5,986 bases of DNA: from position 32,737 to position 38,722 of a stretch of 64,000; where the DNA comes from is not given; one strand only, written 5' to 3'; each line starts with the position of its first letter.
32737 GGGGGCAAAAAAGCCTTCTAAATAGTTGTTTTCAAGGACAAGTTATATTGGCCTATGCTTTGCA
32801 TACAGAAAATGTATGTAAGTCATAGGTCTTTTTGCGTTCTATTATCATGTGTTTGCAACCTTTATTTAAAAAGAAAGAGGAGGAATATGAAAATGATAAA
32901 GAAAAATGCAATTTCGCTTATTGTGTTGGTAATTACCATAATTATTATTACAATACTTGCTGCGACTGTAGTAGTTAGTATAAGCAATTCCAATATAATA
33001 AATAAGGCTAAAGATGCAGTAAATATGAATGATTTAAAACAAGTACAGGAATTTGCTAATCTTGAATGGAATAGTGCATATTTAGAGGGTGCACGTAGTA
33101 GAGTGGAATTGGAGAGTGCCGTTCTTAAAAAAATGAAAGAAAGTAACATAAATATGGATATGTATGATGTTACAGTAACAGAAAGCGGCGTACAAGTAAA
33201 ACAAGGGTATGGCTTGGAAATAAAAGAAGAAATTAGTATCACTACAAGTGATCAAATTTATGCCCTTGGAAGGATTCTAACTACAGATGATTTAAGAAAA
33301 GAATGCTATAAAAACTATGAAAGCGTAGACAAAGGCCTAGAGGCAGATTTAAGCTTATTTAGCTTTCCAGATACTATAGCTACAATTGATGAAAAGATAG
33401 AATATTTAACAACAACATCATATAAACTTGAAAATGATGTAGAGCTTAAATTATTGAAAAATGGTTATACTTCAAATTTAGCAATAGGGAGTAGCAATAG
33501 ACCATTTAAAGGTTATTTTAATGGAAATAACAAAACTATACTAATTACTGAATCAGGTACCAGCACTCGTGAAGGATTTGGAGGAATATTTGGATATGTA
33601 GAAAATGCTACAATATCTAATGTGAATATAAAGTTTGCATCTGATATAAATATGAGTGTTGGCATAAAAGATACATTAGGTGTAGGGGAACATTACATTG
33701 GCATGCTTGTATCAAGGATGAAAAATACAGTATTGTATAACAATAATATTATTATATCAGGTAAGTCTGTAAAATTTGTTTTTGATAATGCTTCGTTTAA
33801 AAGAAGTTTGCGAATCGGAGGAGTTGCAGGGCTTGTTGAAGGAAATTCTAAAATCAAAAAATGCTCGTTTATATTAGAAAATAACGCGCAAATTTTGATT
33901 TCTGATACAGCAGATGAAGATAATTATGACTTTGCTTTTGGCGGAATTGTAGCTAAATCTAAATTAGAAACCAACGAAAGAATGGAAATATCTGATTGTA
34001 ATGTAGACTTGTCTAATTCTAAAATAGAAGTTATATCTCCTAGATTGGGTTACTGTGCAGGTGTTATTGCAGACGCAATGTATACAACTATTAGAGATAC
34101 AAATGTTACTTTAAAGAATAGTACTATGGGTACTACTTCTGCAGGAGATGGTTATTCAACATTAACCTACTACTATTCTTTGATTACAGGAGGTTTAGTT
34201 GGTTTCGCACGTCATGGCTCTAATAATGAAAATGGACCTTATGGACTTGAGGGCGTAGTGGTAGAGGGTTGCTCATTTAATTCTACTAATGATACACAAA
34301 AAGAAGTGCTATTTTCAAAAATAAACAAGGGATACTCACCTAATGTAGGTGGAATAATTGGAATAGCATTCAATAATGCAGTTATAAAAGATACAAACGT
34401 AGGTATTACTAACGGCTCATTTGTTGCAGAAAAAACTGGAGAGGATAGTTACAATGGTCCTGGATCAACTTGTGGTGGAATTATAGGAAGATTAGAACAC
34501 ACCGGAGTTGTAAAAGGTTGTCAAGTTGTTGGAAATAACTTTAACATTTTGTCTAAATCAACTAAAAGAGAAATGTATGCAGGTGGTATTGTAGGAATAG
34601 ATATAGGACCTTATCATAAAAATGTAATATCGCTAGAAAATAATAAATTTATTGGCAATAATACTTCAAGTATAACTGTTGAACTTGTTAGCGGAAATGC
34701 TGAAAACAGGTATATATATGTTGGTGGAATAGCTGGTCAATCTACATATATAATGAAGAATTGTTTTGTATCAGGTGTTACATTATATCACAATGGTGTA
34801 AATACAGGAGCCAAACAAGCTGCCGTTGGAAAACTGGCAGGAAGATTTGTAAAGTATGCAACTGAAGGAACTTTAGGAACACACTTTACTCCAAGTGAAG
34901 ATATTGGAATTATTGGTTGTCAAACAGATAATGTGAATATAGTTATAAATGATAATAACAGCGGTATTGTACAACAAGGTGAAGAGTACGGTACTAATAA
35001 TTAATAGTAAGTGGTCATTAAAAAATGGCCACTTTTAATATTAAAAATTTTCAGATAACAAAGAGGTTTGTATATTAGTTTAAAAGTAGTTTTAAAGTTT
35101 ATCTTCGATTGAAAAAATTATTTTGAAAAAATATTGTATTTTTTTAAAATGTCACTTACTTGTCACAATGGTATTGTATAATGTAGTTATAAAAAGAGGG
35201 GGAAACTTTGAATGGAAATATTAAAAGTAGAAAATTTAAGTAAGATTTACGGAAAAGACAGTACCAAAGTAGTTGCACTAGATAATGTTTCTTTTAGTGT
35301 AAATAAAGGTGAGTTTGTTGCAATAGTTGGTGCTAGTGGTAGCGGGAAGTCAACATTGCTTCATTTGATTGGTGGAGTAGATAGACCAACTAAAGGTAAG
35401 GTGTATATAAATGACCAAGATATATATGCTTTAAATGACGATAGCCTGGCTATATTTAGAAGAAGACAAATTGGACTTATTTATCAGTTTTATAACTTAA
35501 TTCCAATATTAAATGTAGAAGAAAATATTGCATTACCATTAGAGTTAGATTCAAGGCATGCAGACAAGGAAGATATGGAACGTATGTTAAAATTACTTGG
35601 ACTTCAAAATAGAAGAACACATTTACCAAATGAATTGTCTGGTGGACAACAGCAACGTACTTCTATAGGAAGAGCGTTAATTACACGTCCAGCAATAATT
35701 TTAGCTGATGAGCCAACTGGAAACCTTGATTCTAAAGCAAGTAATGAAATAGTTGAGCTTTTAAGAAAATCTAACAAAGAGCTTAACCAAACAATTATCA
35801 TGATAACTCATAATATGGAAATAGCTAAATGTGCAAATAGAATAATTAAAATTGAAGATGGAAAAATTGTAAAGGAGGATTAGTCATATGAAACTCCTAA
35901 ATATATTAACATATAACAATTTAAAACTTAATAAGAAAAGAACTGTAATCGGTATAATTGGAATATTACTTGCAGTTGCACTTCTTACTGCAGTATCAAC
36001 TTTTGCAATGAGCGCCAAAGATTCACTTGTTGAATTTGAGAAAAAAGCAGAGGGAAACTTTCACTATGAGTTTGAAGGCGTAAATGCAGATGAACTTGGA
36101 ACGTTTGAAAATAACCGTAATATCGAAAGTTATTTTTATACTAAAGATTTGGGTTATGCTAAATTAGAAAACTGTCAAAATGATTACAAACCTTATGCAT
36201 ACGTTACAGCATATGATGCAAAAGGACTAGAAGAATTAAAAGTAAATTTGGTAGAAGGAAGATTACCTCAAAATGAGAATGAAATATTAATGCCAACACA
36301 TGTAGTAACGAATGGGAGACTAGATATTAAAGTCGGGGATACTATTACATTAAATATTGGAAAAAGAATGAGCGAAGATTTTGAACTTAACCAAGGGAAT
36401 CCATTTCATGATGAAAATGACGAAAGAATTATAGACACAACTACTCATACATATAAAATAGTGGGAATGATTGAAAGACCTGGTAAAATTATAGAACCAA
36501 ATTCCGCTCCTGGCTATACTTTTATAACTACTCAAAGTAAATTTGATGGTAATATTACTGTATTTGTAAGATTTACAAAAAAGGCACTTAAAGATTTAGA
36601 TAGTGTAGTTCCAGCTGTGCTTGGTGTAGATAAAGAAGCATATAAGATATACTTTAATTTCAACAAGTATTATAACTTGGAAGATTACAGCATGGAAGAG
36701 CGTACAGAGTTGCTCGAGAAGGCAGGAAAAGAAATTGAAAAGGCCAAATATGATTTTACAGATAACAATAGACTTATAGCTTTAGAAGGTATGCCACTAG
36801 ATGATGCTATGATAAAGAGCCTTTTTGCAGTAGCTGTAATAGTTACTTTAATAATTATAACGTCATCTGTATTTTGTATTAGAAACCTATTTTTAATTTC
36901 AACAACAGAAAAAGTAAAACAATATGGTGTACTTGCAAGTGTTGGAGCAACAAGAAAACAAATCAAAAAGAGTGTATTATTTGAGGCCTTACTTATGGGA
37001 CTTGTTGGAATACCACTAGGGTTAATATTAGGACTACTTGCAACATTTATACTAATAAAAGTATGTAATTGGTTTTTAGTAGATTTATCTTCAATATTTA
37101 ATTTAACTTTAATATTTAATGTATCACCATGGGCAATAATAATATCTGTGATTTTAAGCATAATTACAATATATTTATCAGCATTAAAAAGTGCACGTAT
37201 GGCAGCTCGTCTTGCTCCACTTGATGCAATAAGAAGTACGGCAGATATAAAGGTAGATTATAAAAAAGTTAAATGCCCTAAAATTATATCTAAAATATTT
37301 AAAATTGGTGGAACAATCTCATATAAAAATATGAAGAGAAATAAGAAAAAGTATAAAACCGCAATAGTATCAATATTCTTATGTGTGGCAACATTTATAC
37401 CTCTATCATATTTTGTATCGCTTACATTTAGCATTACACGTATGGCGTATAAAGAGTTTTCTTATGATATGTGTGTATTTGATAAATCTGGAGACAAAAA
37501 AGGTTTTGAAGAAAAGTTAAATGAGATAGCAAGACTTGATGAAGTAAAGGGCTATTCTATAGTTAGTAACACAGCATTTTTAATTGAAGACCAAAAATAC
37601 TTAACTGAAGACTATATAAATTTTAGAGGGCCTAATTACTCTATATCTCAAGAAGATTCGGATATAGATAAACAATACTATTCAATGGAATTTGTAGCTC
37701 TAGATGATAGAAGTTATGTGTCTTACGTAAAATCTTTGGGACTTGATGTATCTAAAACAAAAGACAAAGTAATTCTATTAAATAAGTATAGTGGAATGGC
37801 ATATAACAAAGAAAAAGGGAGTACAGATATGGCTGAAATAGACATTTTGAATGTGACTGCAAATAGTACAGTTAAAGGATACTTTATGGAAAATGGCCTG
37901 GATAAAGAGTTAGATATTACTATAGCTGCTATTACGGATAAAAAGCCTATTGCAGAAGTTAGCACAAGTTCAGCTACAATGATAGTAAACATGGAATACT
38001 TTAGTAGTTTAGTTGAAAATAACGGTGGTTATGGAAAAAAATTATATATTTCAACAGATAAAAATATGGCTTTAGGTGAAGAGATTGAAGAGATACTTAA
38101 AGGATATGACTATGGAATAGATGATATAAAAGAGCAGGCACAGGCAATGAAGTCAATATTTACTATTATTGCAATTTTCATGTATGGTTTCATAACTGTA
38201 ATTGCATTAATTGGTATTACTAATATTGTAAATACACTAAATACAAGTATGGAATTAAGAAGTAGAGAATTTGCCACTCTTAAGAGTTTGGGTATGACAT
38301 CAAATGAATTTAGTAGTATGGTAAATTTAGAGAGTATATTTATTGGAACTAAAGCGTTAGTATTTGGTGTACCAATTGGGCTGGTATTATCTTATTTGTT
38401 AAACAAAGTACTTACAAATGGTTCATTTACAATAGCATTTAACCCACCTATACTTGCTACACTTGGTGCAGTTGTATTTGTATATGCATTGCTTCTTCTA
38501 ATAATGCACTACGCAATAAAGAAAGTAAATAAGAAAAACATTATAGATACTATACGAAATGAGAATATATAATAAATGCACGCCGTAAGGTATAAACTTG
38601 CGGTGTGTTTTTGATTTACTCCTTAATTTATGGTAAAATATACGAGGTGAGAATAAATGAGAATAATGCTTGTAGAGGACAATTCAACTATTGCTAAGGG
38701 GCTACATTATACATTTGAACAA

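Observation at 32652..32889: G10 tract inside a leader mini-ORF, just upstream of a terminator hairpin and a pilin-like surface protein gene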

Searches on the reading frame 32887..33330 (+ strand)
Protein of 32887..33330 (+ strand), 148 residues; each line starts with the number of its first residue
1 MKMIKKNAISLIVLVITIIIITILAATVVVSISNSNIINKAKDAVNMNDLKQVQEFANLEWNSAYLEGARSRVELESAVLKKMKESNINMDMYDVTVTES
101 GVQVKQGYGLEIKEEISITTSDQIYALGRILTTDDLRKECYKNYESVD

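Call 26: find_homologous_proteins(query=window:32887-33330:+, max_evalue=0.001)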
Query window:32887-33330:+ (148 aa): 3 proteins with E <= 0.001 among 46 candidates.
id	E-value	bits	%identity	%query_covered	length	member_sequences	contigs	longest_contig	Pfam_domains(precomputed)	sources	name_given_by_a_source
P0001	8.8e-13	66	49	70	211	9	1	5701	-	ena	-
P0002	4.0e-12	64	49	70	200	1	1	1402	-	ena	-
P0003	1.2e-10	59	55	43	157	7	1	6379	-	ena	-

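Call 28: find_encoding_contigs(protein=P0001, flank=5000, max_places=10)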
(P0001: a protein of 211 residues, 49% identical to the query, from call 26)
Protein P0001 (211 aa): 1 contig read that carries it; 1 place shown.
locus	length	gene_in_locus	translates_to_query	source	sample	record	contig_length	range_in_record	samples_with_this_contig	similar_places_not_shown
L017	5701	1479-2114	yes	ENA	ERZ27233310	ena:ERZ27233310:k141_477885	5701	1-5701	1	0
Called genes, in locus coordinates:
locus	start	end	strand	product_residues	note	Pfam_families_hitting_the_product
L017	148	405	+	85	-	-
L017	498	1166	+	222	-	PF00702:Hydrolase, PF13419:HAD_2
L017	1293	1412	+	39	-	-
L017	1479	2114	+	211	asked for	-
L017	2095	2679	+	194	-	-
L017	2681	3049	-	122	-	-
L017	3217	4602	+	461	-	PF01406:tRNA-synt_1e, PF09334:tRNA-synt_1g (weak), PF23493:CysS_C (faint)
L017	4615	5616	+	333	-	PF02388:FemAB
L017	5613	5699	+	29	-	?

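Call 29: find_encoding_contigs(protein=P0003, flank=5000, max_places=10)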
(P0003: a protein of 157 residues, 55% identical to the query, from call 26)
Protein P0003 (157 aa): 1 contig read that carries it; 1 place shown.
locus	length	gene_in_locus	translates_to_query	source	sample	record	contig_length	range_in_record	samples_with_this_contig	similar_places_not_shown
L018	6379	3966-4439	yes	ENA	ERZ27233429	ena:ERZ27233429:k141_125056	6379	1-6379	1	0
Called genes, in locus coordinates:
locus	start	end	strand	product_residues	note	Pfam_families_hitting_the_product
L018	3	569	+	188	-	?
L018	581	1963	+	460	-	PF02878:PGM_PMM_I, PF02879:PGM_PMM_II, PF02880:PGM_PMM_III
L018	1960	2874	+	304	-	PF00350:Dynamin_N (weak), PF01926:MMR_HSR1, PF02421:FeoB_N, PF04670:Gtr1_RagA (weak), PF00009:GTP_EFTU, PF07650:KH_2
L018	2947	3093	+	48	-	-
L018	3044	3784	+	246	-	PF11967:RecO_N, PF02565:RecO_C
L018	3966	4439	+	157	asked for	-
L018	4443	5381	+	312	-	-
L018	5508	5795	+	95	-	PF02686:GatC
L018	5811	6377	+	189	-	?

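Call 61: search_protein_families(library=ncbifam, proteins=[P0001, P0003], max_evalue=1)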
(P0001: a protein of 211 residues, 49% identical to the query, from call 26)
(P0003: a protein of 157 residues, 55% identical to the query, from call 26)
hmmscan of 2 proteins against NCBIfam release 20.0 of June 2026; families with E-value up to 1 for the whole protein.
P0001 (211 aa): 4 families
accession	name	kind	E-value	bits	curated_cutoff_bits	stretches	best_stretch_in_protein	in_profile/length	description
NF052443.1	SensHisKinMctS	equivalog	0.0034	15.8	700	1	9-53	7-51/457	two-component system sensor histidine kinase MctS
NF006283.1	PRK08455.1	equivalog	0.02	14.5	187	1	3-58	14-69/182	flagellar basal body-associated protein FliL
NF042931.1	SAG1386_EF1546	equivalog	0.04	14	80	1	5-58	27-81/158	SAG1386/EF1546 family surface-associated protein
NF058541.1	SusR_regulator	equivalog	0.28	10.3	480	1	3-72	300-362/515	SusR family glycan utilization regulator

P0003 (157 aa): 4 families
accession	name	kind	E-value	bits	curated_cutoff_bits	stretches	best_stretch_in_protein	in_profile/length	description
NF052443.1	SensHisKinMctS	equivalog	0.0013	17.2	700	1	8-60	7-61/457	two-component system sensor histidine kinase MctS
NF051433.1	ArfC_sunset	exception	0.002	18.7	100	1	38-112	55-132/160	channel accessory protein ArfC, sunset domain variant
NF042931.1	SAG1386_EF1546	equivalog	0.092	12.8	80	1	4-100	27-124/158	SAG1386/EF1546 family surface-associated protein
TIGR04313.1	aro_clust_Mycop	subfamily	0.3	10.7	40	1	1-55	1-55/296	aromatic motif membrane protein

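Call 82: search_protein_families(library=pfam, proteins=[window:32887-33330:+, L017:2095-2679:+], max_evalue=5)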
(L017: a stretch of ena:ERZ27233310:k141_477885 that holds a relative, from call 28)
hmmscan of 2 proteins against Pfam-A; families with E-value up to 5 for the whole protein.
window:32887-33330:+ (148 aa): 5 families
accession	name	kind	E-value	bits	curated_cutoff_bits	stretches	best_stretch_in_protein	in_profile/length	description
PF25686.1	Betaherpes_U91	-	0.031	14.2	27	1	9-84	14-91/157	Betaherpesvirus U91 protein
PF20103.6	DUF6493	-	0.069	12.7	25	1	22-75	65-118/317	Domain of unknown function (DUF6493)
PF03040.20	CemA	-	0.075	13.4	27.4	1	9-126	6-117/229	CemA family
PF20517.3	TMEM127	-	0.085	13.4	25.3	1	1-39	40-78/113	Transmembrane protein 127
PF09973.14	DUF2208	-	0.38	10.8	24.3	1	2-117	85-191/231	Predicted membrane protein (DUF2208)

L017:2095-2679:+ (194 aa): 0 families

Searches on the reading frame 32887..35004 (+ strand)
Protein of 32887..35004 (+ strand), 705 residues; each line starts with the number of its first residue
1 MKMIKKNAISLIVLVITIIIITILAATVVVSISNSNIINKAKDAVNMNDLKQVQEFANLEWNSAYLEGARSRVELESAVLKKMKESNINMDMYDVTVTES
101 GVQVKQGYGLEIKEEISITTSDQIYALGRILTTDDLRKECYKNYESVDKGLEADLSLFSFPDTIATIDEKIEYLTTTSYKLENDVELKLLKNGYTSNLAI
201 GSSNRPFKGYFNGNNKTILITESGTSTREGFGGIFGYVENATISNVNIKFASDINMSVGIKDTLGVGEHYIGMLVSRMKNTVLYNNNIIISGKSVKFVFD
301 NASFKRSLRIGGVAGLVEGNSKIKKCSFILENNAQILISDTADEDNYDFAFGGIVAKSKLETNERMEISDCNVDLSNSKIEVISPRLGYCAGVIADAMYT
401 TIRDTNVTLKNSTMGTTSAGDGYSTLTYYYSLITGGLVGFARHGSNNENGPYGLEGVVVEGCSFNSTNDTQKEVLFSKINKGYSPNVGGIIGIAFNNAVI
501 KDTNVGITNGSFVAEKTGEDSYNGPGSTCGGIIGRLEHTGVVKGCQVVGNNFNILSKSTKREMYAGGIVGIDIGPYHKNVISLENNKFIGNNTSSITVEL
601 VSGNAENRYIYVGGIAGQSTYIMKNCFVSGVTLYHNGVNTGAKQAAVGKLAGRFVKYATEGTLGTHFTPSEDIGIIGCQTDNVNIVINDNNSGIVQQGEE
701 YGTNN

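Call 9: search_protein_families(library=pfam, proteins=[window:32887-35004:+], max_evalue=0.01)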
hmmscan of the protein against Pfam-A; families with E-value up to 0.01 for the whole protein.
window:32887-35004:+ (705 aa): 1 family
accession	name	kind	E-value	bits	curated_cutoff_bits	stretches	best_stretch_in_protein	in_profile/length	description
PF07581.17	Glug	-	3.1e-05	24.5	20.5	0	610-632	3-26/28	The GLUG motif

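Call 11: find_encoding_contigs(protein=window:32887-35004:+, flank=3000, max_places=10)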
Protein window:32887-35004:+ (705 aa): no gene with exactly this product is on record in the collection.

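Call 61: search_protein_families(library=ncbifam, proteins=[window:32887-35004:+], max_evalue=1)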
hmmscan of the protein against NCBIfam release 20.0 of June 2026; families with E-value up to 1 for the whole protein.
window:32887-35004:+ (705 aa): 0 families

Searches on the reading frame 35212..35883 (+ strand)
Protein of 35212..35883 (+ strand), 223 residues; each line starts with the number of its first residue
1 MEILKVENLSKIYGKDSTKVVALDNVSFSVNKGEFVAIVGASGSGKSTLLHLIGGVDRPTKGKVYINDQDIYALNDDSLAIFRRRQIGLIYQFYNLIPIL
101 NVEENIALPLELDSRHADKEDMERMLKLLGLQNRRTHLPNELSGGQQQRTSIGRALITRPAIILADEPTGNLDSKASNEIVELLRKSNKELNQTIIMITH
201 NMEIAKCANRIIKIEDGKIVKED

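Call 9: search_protein_families(library=pfam, proteins=[window:35212-35883:+], max_evalue=0.01)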
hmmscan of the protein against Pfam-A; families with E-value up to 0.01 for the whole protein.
window:35212-35883:+ (223 aa): 6 families
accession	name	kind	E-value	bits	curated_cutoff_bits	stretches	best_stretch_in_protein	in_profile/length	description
PF00005.33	ABC_tran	-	6.8e-36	124.3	25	1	23-169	1-136/137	ABC transporter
PF02463.25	SMC_N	-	2.1e-08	34.3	40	1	110-215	111-212/220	RecF/RecN/SMC N terminal domain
PF13304.12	AAA_21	-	1.7e-06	28.8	27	1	71-204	170-302/304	AAA domain, putative AbiEii toxin, Type IV TA system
PF13166.12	AAA_13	-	0.00019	20.7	36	1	157-213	524-582/713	AAA domain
PF13555.12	AAA_29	-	0.00028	21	27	1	25-50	14-39/61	P-loop containing region of AAA domain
PF20703.3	nSTAND1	-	0.0022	18.1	27.1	1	28-51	28-51/379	Novel STAND NTPase 1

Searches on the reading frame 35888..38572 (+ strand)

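Call 9: search_protein_families(library=pfam, proteins=[window:35888-38572:+], max_evalue=0.01)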
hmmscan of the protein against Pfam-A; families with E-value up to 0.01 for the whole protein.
window:35888-38572:+ (894 aa): 1 family
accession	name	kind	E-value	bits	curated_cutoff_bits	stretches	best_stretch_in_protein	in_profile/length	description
PF02687.27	FtsX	-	1e-32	113.1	25.5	2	768-885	3-120/120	FtsX-like permease C-terminal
